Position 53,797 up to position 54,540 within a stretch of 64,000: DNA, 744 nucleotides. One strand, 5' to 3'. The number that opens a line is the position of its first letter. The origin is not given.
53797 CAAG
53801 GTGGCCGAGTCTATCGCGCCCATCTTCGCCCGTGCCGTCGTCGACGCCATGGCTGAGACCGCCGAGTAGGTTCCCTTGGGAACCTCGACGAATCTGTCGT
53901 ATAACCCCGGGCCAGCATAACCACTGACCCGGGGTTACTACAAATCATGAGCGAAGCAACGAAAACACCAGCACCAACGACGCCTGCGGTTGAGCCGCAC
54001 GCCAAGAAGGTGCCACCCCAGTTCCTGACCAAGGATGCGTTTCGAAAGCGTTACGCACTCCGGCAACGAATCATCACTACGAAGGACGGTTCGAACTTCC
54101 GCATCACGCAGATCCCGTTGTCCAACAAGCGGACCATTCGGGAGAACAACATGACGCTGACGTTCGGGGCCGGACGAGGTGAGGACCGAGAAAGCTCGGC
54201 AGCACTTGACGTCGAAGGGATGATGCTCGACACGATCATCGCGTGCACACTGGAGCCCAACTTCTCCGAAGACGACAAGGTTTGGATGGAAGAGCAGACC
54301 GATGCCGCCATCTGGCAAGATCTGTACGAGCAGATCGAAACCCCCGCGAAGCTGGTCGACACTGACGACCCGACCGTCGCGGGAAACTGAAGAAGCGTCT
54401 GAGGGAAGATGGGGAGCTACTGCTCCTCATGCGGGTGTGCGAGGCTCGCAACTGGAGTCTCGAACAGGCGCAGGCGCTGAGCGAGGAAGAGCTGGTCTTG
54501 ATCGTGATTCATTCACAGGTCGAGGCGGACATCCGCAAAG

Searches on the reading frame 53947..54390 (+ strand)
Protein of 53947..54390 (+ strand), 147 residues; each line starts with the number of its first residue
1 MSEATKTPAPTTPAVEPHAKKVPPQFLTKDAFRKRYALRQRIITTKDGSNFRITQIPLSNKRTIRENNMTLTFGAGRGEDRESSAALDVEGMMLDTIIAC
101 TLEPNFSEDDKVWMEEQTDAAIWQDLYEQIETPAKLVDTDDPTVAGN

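Call 63: search_protein_families(library=pfam, proteins=[window:53947-54390:+], max_evalue=0.01)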
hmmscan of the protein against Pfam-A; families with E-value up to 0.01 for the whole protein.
window:53947-54390:+ (147 aa): 1 family
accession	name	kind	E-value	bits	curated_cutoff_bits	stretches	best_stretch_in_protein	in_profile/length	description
PF08890.17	Phage_TAC_5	-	0.002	18.5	27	1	26-108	4-85/135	Phage XkdN-like tail assembly chaperone protein, TAC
